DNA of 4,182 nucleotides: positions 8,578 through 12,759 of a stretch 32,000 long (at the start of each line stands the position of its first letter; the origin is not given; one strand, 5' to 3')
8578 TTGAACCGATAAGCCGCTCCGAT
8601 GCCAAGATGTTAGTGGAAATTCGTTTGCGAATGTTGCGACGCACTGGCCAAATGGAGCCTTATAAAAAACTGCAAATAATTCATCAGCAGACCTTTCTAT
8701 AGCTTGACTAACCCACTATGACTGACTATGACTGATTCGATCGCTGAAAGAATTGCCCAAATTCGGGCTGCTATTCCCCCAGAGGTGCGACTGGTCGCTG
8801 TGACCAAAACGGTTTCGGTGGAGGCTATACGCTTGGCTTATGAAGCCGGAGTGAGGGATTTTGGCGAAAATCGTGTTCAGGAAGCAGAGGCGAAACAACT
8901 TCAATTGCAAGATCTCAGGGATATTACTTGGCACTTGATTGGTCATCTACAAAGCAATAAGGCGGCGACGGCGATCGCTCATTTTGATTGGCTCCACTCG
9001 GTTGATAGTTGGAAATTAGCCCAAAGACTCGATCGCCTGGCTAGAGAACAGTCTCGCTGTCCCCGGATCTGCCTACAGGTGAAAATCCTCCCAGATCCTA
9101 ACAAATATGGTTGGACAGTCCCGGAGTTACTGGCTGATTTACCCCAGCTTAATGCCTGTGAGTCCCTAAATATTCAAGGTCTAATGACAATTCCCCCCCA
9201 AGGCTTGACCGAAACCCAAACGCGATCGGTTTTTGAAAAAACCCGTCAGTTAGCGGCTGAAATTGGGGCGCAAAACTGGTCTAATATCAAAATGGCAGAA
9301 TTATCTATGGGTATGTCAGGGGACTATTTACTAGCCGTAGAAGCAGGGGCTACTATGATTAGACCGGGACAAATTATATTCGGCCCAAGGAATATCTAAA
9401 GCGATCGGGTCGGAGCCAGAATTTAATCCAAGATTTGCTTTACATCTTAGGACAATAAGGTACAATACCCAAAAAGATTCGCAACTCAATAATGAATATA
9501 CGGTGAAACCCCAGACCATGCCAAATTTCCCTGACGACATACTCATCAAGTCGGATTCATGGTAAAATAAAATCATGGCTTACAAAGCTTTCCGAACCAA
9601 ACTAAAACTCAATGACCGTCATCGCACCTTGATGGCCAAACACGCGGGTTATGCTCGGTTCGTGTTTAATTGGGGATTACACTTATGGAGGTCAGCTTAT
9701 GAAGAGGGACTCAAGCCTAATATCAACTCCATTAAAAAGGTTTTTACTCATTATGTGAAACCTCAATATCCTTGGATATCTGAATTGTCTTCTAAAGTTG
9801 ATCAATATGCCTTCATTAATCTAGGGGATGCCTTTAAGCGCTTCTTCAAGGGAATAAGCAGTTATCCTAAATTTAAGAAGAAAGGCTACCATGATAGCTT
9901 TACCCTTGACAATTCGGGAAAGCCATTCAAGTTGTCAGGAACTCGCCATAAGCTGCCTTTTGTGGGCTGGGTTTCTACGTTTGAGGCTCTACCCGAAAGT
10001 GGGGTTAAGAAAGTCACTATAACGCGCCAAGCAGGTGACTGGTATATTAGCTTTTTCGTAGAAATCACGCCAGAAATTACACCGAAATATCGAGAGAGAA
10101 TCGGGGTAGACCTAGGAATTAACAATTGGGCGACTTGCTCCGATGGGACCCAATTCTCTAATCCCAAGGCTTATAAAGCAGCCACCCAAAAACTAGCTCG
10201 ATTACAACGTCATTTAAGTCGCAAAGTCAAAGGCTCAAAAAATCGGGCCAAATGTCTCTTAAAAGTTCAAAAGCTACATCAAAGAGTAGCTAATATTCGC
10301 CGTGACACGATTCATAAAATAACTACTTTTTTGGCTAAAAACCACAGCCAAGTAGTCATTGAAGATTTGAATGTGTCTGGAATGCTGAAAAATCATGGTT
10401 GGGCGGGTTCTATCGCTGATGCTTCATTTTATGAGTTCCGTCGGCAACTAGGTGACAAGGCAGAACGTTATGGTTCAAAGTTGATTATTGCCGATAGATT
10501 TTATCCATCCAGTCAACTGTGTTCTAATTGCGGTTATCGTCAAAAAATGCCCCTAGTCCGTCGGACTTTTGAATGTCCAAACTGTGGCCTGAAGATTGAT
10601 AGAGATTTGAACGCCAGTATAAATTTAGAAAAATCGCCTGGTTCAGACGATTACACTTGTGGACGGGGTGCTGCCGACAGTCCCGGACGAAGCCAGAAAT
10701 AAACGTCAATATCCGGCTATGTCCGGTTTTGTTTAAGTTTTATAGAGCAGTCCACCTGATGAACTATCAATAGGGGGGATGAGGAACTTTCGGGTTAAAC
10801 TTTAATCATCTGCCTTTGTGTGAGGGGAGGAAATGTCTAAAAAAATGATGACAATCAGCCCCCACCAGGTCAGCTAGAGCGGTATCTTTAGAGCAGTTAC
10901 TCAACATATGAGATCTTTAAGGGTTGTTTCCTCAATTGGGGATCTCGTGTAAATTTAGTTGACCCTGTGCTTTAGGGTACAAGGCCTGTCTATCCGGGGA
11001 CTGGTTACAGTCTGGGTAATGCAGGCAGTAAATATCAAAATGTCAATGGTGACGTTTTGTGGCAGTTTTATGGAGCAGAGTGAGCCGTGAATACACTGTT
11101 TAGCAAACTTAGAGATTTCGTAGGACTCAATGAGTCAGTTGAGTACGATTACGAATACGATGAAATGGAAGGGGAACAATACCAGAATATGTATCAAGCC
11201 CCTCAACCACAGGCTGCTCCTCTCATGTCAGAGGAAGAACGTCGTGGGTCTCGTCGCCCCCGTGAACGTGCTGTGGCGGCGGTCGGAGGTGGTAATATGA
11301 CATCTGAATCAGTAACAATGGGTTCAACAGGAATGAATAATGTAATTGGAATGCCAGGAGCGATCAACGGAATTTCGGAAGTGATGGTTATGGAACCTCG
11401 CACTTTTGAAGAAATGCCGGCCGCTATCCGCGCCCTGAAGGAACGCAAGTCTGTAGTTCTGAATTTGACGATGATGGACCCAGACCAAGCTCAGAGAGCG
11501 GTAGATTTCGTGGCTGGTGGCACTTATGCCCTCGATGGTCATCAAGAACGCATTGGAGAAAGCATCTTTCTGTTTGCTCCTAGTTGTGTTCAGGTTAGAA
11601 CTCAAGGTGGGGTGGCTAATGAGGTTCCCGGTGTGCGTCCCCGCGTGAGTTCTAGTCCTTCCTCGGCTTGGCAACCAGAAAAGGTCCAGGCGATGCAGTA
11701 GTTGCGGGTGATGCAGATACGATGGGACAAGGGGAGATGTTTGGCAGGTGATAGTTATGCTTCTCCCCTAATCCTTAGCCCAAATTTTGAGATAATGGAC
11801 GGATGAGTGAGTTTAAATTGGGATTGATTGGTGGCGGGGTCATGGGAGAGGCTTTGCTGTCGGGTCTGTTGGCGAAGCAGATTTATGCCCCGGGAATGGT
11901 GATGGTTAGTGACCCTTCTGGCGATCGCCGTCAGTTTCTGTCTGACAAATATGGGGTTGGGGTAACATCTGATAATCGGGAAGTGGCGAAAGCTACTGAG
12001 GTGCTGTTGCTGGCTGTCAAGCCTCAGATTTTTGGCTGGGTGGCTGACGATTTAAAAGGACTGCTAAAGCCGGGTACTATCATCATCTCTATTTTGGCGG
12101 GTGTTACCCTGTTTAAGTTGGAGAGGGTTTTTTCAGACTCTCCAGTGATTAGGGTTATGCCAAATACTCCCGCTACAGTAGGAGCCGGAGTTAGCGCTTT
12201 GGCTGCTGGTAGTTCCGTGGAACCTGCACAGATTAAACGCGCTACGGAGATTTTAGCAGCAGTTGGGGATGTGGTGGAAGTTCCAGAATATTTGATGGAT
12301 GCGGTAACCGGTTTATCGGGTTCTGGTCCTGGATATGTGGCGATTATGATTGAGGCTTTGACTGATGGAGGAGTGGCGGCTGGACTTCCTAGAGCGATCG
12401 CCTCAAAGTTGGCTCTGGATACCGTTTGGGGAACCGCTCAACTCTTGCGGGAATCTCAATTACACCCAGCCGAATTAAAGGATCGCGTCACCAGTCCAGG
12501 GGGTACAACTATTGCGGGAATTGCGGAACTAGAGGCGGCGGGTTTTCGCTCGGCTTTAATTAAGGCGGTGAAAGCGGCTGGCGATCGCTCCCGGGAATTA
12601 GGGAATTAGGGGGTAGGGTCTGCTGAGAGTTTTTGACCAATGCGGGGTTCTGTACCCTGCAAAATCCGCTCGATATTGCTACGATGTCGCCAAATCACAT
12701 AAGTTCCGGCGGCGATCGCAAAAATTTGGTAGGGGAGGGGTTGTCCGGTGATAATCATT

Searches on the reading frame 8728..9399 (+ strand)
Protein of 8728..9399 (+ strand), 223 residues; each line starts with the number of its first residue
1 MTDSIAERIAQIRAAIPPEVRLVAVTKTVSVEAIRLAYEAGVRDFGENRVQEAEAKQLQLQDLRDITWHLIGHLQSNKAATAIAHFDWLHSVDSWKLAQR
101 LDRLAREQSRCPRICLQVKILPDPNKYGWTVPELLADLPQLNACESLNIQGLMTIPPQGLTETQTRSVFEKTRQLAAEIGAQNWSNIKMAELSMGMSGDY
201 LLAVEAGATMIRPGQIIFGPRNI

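Call 7: search_protein_families(library=pfam, proteins=[window:8728-9399:+])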
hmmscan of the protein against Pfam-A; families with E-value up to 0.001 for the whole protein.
window:8728-9399:+ (223 aa): 1 family
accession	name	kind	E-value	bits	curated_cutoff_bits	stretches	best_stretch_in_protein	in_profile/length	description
PF01168.26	Ala_racemase_N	-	1.2e-25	90.9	24.1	1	3-220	4-218/220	Alanine racemase, N-terminal domain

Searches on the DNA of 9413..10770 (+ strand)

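Call 16: search_dna_similar(query=window:9413-10770:+, collection=plasmids, mode=distant, max_rows=30)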
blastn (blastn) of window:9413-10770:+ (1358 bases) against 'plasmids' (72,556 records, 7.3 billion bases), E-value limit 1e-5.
Records with a match: 5; places in all: 6; records where one place covers at least 80% of the query: 0.
Best place of each record, by identity: 80-90% 3; 60-80% 2.
By first word of the organism name: Clostridium 3; Microcystis 1; Nostoc 1.
By predicted mobility (MOB-suite, as given by PLSDB): non-mobilizable 4; conjugative 1.
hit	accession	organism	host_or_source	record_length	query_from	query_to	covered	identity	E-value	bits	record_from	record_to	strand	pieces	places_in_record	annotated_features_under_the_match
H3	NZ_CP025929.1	Microcystis aeruginosa NIES-2481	cell culture,freshwater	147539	875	983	8%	76.1%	5e-12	81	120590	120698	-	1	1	RNA-guided endonuclease TnpB family protein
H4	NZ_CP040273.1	Nostoc sp. C052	Blasia pusilla,pure culture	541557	870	972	8%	78.6%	4e-13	84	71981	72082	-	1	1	RNA-guided endonuclease TnpB family protein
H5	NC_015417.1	Clostridium botulinum BKT015925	-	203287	1168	1220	4%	86.8%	4e-7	65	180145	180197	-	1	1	RNA-guided endonuclease TnpB family protein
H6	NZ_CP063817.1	Clostridium botulinum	Mink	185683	1171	1220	4%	88.0%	4e-7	64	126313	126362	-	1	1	RNA-guided endonuclease TnpB family protein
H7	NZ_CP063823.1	Clostridium botulinum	Ham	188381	1171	1220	4%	88.0%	4e-7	64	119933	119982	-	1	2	RNA-guided endonuclease TnpB family protein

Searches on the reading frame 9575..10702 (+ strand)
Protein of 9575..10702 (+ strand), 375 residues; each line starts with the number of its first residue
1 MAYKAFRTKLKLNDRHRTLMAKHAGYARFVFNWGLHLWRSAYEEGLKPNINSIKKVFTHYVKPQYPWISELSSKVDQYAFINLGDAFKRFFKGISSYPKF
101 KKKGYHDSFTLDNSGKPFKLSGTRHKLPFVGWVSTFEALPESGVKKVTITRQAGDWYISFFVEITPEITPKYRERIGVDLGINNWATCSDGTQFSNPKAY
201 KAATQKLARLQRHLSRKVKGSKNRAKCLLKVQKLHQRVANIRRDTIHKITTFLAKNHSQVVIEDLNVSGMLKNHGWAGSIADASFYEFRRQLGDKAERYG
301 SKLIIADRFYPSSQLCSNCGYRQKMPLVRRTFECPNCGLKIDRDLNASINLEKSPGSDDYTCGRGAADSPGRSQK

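Call 7: search_protein_families(library=pfam, proteins=[window:9575-10702:+])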
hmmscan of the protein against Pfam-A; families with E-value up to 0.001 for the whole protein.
window:9575-10702:+ (375 aa): 4 families
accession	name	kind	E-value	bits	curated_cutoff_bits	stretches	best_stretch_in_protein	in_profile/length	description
PF01385.25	OrfB_IS605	-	9.4e-30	103.7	30.5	1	162-273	4-119/120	Probable transposase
PF07282.18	Cas12f1-like_TNB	-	3.8e-23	81.8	26.3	1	285-351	1-60/60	Cas12f1-like, TNB domain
PF12323.14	HTH_OrfB_IS605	-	2.5e-10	40.1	21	1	1-47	1-47/47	Helix-turn-helix domain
PF13248.11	Zn_ribbon_3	-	0.00047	20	27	0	331-344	2-15/26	zinc-ribbon domain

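Call 9: find_encoding_contigs(protein=window:9575-10702:+, flank=3000, max_places=10)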
Protein window:9575-10702:+ (375 aa): no gene with exactly this product is on record in the collection.

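Call 23: find_homologous_proteins(query=window:9575-10702:+, max_evalue=1e-60)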
Query window:9575-10702:+ (375 aa): 3350 proteins with E <= 1e-60 among 8000 candidates; the best 120 are listed.
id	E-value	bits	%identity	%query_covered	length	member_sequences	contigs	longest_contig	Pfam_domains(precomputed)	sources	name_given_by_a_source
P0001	1.4e-230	783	91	100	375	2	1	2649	PF12323.15,PF01385.26,PF07282.19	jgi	jgi:putative transposase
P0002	7.4e-229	777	97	92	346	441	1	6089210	PF01385.26,PF07282.19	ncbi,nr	ncbi:transposase IS605 OrfB family [Arthrospira platensis C1]|nr:transposase IS605 OrfB family [Arth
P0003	4.6e-225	765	89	100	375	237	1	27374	PF12323.15,PF01385.26,PF07282.19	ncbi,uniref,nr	ncbi:transposase [Oscillatoria sp. HE19RPO]|uniref:RNA-guided endonuclease InsQ/TnpB family protein 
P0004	1.4e-224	763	90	100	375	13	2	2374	PF12323.15,PF01385.26,PF07282.19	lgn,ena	-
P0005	1.2e-223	760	88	100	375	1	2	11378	PF12323.15,PF01385.26,PF07282.19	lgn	-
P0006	4.8e-222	755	89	100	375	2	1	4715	PF12323.15,PF01385.26,PF07282.19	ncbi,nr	ncbi:MAG: transposase [Arthrospira sp. SH-MAG29]|nr:transposase [Arthrospira sp. SH-MAG29] MBS001603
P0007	1.3e-218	744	87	100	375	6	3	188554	PF12323.15,PF01385.26,PF07282.19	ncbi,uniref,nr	ncbi:RNA-guided endonuclease InsQ/TnpB family protein [Laspinema olomoucense]|uniref:RNA-guided endo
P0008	1.3e-186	638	75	100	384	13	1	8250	PF12323.15,PF01385.26,PF07282.19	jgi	jgi:putative transposase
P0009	1.3e-186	638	75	100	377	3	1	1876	PF12323.15,PF01385.26,PF07282.19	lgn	-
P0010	3.9e-184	630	74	100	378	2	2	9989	PF12323.15,PF01385.26,PF07282.19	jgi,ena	jgi:putative transposase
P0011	7.2e-183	626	74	99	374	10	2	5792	PF12323.15,PF01385.26,PF07282.19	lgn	-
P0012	5.1e-181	620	73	100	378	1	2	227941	PF12323.15,PF01385.26,PF07282.19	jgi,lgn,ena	jgi:putative transposase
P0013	1.5e-174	599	70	99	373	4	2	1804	PF12323.15,PF01385.26,PF07282.19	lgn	-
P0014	3.1e-160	552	64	100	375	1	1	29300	PF12323.15,PF01385.26,PF07282.19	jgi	jgi:putative transposase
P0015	2.6e-158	545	64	98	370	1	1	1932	PF12323.15,PF01385.26,PF07282.19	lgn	-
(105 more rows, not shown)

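Call 24: find_encoding_contigs(protein=P0002, flank=2500, max_places=10)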
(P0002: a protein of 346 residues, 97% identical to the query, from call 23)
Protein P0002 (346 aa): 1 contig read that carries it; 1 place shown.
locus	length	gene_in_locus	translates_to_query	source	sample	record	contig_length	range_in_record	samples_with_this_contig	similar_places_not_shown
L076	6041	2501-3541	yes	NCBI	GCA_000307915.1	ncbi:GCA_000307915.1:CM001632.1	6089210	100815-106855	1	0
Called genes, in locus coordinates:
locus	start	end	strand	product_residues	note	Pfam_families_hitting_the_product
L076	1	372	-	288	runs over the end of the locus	PF03437:BtpA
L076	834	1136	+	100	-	-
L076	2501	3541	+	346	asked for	PF01385:OrfB_IS605, PF07282:Cas12f1-like_TNB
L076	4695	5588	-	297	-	PF01710:HTH_Tnp_IS630, PF13358:DDE_3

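Call 25: list_cluster_members(proteins=[P0002, P0001, P0004])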
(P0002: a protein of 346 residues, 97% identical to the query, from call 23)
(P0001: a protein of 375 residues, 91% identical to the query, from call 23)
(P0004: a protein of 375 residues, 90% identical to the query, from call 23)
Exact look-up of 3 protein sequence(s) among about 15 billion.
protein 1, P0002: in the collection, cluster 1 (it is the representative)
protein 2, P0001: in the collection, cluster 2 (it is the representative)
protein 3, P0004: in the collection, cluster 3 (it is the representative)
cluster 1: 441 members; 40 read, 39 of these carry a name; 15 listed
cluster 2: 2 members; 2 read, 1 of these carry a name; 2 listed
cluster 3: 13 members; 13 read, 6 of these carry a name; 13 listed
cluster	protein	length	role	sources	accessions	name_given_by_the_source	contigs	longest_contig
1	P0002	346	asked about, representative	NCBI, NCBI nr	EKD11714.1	transposase IS605 OrfB family [Arthrospira platensis C1]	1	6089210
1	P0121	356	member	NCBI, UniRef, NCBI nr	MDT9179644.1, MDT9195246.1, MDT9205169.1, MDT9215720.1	MAG: RNA-guided endonuclease TnpB family protein [Limnospira sp. PMC 1291.21] | RNA-guided endonuclease InsQ/TnpB family protein n=4 Tax=Sirenicapillariaceae ... | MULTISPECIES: RNA-guided endonuclease TnpB family protein [unclassified Limnospira]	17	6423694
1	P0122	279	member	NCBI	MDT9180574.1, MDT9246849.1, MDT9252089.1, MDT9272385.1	MAG: RNA-guided endonuclease TnpB family protein, partial [Limnospira sp. PMC 1286.21]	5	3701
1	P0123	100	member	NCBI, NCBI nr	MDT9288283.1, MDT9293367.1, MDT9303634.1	MAG: transposase, partial [Limnospira sp. PMC 1295.21] | transposase [Limnospira sp. PMC 1298.21]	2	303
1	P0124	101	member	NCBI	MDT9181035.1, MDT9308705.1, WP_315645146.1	MAG: zinc ribbon domain-containing protein, partial [Limnospira sp. PMC 1291.21]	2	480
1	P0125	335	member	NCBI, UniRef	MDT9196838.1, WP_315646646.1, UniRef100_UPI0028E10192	RNA-guided endonuclease TnpB family protein, partial [Limnospira sp. PMC 1042.18] | RNA-guided endonuclease InsQ/TnpB family protein n=1 Tax=Limnospira sp. PMC 1042.18 ...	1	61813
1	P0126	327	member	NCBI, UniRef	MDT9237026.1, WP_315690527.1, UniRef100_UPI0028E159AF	RNA-guided endonuclease TnpB family protein, partial [Limnospira sp. PMC 917.15] | RNA-guided endonuclease InsQ/TnpB family protein n=1 Tax=Limnospira sp. PMC 917.15 ...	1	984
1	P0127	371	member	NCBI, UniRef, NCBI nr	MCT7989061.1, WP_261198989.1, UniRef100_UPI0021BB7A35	RNA-guided endonuclease InsQ/TnpB family protein [Laspinema olomoucense] | RNA-guided endonuclease InsQ/TnpB family protein n=1 Tax=Laspinema olomoucense ... | transposase [Laspinema sp. D3a]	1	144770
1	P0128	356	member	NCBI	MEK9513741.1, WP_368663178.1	RNA-guided endonuclease TnpB family protein [Limnospira fusiformis PMC 851.14]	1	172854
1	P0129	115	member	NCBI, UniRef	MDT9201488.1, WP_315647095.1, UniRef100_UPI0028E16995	helix-turn-helix domain-containing protein, partial [Limnospira sp. PMC 1042.18] | helix-turn-helix domain-containing protein n=1 Tax=Limnospira sp. PMC 1042.18 ...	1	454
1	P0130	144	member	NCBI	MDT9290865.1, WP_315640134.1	MAG: RNA-guided endonuclease TnpB family protein, partial [Limnospira sp. PMC 1295.21]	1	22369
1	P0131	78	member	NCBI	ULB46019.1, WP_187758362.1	transposase, partial [Limnospira fusiformis KN01]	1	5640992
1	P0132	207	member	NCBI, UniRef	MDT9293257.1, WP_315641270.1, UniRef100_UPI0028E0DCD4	MAG: RNA-guided endonuclease TnpB family protein, partial [Limnospira sp. PMC 1295.21] | RNA-guided endonuclease InsQ/TnpB family protein n=4 Tax=Limnospira TaxID=2596745 ...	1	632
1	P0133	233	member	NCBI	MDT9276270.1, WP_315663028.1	MAG: RNA-guided endonuclease TnpB family protein, partial [Limnospira sp. PMC 737.11]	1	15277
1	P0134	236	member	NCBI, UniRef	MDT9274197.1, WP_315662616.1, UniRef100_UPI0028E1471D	MAG: RNA-guided endonuclease TnpB family protein, partial [Limnospira sp. PMC 737.11] | RNA-guided endonuclease InsQ/TnpB family protein n=1 Tax=Limnospira sp. PMC 737.11 ...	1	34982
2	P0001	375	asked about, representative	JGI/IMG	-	putative transposase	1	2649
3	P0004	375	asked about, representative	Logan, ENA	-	-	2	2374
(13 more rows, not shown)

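Call 26: find_encoding_contigs(protein=P0121, flank=2500, max_places=10)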
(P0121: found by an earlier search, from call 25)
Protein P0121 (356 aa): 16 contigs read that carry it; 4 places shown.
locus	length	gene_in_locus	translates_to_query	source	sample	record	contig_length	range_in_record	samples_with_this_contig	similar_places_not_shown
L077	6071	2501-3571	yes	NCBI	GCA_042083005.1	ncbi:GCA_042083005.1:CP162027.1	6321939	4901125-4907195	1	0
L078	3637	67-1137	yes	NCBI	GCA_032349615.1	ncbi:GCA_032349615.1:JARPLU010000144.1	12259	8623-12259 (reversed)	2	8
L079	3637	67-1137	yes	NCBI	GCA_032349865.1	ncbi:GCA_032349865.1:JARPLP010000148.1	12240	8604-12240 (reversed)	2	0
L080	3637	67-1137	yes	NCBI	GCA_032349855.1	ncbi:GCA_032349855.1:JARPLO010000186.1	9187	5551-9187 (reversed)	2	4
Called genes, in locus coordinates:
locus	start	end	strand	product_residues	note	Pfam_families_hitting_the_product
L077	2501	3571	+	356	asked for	PF12323:HTH_OrfB_IS605 (weak), PF01385:OrfB_IS605, PF07282:Cas12f1-like_TNB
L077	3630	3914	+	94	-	-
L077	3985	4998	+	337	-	PF24898:GGDEF_GdpP (faint), PF00990:GGDEF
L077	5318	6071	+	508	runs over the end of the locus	PF00148:Oxidored_nitro, PF08369:PCP_red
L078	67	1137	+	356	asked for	PF12323:HTH_OrfB_IS605 (weak), PF01385:OrfB_IS605, PF07282:Cas12f1-like_TNB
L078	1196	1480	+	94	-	-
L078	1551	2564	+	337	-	PF24898:GGDEF_GdpP (faint), PF00990:GGDEF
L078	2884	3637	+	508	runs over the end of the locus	PF00148:Oxidored_nitro, PF08369:PCP_red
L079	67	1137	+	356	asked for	PF12323:HTH_OrfB_IS605 (weak), PF01385:OrfB_IS605, PF07282:Cas12f1-like_TNB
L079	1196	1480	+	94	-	-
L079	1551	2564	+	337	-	PF24898:GGDEF_GdpP (faint), PF00990:GGDEF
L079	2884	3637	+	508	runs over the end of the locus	PF00148:Oxidored_nitro, PF08369:PCP_red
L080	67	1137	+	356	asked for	PF12323:HTH_OrfB_IS605 (weak), PF01385:OrfB_IS605, PF07282:Cas12f1-like_TNB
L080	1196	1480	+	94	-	-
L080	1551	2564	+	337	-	PF24898:GGDEF_GdpP (faint), PF00990:GGDEF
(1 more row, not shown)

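Call 27: find_encoding_contigs(protein=P0128, flank=2500, max_places=10)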
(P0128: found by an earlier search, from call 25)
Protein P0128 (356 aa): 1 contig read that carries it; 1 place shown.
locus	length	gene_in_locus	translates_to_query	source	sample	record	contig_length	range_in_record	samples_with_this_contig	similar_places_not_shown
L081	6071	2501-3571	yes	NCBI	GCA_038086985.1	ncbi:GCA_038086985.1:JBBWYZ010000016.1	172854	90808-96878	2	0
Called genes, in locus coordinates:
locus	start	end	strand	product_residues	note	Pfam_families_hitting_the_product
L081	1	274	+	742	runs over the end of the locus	PF00324:AA_permease, PF03522:SLC12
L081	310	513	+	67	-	-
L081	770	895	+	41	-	-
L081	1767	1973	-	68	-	-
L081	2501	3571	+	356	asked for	PF12323:HTH_OrfB_IS605 (weak), PF01385:OrfB_IS605, PF07282:Cas12f1-like_TNB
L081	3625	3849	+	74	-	PF13655:RVT_N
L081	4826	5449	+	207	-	PF08388:GIIM, PF01844:HNH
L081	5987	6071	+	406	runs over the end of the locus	-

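Call 35: find_encoding_contigs(protein=P0121, flank=5000, max_places=10)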
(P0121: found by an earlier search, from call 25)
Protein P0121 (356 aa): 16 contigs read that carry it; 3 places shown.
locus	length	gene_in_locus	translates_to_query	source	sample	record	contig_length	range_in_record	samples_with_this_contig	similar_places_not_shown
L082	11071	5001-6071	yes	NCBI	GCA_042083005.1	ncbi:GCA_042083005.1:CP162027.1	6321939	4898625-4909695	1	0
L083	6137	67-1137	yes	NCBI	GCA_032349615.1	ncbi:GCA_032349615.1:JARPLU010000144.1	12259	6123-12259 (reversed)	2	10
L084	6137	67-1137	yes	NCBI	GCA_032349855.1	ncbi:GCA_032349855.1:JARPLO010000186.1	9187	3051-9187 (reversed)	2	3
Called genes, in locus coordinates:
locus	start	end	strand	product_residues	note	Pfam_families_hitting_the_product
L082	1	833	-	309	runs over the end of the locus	PF21714:KaiA_N, PF07688:KaiA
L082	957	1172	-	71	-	-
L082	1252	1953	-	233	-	PF28072:LCTMP-like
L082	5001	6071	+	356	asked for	PF12323:HTH_OrfB_IS605 (weak), PF01385:OrfB_IS605, PF07282:Cas12f1-like_TNB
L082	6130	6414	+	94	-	-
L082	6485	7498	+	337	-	PF24898:GGDEF_GdpP (faint), PF00990:GGDEF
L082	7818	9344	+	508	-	PF00148:Oxidored_nitro, PF08369:PCP_red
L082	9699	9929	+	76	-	-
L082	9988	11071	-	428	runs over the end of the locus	PF07719:TPR_2 (faint), PF13424:TPR_12 (faint), PF00515:TPR_1 (faint), PF13176:TPR_7 (faint), PF13181:TPR_8 (faint), PF25063:ARM_TT21_C (weak), PF17874:TPR_MalT (weak)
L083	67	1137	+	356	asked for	PF12323:HTH_OrfB_IS605 (weak), PF01385:OrfB_IS605, PF07282:Cas12f1-like_TNB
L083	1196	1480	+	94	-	-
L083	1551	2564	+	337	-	PF24898:GGDEF_GdpP (faint), PF00990:GGDEF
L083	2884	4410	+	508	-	PF00148:Oxidored_nitro, PF08369:PCP_red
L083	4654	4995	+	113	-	-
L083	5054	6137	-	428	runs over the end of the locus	PF07719:TPR_2 (faint), PF13424:TPR_12 (faint), PF00515:TPR_1 (faint), PF13176:TPR_7 (faint), PF13181:TPR_8 (faint), PF25063:ARM_TT21_C (weak), PF17874:TPR_MalT (weak)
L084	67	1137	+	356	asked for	PF12323:HTH_OrfB_IS605 (weak), PF01385:OrfB_IS605, PF07282:Cas12f1-like_TNB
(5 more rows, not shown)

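Call 59: find_encoding_contigs(protein=P0003, flank=600, max_places=8)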
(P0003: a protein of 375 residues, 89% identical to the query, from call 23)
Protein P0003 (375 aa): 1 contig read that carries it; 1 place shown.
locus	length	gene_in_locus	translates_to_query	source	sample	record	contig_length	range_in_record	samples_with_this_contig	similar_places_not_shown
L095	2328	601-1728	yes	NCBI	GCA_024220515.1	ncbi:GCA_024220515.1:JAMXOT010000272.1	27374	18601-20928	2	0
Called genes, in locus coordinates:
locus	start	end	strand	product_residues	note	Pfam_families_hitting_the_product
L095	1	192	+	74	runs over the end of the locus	PF10929:DUF2811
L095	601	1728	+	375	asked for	PF12323:HTH_OrfB_IS605, PF01385:OrfB_IS605, PF07282:Cas12f1-like_TNB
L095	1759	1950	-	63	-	-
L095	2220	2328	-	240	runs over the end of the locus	PF00072:Response_reg, PF00486:Trans_reg_C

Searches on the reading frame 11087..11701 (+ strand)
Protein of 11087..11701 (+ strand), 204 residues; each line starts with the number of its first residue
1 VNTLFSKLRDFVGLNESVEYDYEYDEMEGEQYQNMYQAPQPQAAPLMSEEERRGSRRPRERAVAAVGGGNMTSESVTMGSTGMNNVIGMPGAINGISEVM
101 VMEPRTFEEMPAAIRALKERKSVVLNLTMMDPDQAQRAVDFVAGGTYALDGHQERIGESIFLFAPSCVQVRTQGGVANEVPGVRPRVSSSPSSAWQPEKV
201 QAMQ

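Call 7: search_protein_families(library=pfam, proteins=[window:11087-11701:+])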
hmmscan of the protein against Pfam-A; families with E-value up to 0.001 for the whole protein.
window:11087-11701:+ (204 aa): 1 family
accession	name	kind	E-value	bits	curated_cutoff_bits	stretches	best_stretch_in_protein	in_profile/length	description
PF04472.17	SepF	-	6.1e-27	94.1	27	1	99-170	1-72/72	Cell division protein SepF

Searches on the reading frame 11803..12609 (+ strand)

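Call 7: search_protein_families(library=pfam, proteins=[window:11803-12609:+])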
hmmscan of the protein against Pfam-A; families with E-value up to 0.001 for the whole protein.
window:11803-12609:+ (268 aa): 2 families
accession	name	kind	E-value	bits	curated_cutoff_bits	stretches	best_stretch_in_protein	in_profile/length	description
PF14748.11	P5CR_dimer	-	2.5e-41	140.6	25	1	162-266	1-105/105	Pyrroline-5-carboxylate reductase dimerisation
PF03807.23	F420_oxidored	-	3.6e-17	63.2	21.6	1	5-100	1-94/94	NADP oxidoreductase coenzyme F420-dependent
